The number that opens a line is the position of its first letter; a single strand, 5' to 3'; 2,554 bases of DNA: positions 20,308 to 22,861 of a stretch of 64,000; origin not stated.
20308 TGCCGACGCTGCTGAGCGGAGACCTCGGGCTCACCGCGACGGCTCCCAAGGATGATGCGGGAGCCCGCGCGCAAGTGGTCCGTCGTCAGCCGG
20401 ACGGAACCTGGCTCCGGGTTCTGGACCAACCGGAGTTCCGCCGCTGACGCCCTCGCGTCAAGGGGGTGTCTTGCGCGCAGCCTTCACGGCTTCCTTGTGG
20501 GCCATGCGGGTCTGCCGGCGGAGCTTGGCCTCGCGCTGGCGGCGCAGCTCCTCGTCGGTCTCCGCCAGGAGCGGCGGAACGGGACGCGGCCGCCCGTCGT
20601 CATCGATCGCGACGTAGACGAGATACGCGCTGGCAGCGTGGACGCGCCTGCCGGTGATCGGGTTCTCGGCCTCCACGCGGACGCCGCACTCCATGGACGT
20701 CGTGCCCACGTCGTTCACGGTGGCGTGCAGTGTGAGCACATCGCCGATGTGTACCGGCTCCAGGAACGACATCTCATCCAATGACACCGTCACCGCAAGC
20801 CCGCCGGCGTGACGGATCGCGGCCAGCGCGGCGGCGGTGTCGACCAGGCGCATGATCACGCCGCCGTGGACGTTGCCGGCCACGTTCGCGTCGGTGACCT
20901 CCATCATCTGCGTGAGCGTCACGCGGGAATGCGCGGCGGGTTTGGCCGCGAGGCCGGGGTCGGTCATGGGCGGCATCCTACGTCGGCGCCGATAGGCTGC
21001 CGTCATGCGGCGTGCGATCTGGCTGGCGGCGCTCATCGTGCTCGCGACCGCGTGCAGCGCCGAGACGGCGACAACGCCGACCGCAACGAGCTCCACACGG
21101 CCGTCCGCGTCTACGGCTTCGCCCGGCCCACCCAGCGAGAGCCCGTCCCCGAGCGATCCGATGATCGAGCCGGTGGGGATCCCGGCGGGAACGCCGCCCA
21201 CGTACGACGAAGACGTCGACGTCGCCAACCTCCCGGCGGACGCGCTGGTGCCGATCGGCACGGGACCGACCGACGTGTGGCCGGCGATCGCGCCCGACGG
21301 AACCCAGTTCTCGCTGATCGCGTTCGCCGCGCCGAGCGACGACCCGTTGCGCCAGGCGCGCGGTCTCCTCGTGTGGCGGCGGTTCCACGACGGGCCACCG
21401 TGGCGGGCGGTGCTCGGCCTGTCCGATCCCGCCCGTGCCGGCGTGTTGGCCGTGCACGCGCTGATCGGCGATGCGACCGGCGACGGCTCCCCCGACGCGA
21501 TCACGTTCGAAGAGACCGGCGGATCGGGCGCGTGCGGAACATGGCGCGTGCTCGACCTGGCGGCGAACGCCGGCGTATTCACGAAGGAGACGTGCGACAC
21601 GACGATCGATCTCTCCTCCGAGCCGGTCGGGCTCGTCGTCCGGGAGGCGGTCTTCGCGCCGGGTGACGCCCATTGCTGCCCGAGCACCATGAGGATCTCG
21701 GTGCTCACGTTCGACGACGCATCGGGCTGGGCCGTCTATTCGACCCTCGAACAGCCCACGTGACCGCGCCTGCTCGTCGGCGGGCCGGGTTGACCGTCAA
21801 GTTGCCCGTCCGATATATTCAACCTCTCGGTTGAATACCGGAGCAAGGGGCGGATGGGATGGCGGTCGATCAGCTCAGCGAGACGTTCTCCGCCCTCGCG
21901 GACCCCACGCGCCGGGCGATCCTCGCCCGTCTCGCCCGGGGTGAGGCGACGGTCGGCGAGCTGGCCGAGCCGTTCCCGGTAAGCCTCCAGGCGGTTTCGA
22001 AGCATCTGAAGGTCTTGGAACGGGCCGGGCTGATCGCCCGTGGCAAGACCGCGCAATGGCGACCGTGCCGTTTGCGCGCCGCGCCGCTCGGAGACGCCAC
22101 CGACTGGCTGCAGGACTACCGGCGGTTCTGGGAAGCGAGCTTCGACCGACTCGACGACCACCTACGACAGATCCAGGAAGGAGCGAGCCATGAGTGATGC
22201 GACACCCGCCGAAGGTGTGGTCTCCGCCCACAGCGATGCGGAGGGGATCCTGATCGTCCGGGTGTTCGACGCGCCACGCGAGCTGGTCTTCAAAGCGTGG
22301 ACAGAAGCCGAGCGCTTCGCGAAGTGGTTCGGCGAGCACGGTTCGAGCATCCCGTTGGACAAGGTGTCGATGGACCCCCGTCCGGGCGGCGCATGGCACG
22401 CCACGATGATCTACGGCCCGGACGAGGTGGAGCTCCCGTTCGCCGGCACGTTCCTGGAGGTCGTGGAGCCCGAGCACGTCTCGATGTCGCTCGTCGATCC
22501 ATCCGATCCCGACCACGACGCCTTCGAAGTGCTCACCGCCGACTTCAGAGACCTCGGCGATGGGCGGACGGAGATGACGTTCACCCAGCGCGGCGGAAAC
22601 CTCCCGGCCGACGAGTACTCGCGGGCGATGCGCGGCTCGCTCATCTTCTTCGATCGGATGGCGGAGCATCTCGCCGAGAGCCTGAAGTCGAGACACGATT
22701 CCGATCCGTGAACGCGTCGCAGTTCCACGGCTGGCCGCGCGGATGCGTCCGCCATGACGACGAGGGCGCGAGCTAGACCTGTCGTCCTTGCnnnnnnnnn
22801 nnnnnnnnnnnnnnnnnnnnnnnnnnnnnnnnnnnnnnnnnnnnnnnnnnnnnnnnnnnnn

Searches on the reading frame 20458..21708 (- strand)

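Call 75: search_protein_families(library=pfam, proteins=[window:20458-21708:-], max_evalue=0.0001)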
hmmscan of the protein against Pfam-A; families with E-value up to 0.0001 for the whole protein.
window:20458-21708:- (416 aa): 1 family
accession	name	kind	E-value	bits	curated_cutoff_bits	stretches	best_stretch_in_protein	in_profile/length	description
PF03061.28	4HBT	-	5.1e-21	75.2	20.6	1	278-350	2-75/79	Thioesterase superfamily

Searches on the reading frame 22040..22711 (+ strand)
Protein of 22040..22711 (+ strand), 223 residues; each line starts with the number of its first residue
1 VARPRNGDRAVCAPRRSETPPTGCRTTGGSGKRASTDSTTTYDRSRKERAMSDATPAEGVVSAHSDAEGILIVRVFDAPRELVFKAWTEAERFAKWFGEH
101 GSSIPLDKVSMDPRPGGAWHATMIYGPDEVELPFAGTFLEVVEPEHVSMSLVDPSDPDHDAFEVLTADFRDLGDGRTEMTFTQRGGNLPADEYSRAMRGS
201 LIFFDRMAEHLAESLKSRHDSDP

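Call 75: search_protein_families(library=pfam, proteins=[window:22040-22711:+], max_evalue=0.0001)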
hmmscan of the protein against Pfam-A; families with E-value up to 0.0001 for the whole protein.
window:22040-22711:+ (223 aa): 1 family
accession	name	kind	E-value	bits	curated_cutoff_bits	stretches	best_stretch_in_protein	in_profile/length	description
PF08327.17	AHSA1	-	3.2e-22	79.5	22.1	1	77-211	1-124/125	Activator of Hsp90 ATPase homolog 1-like protein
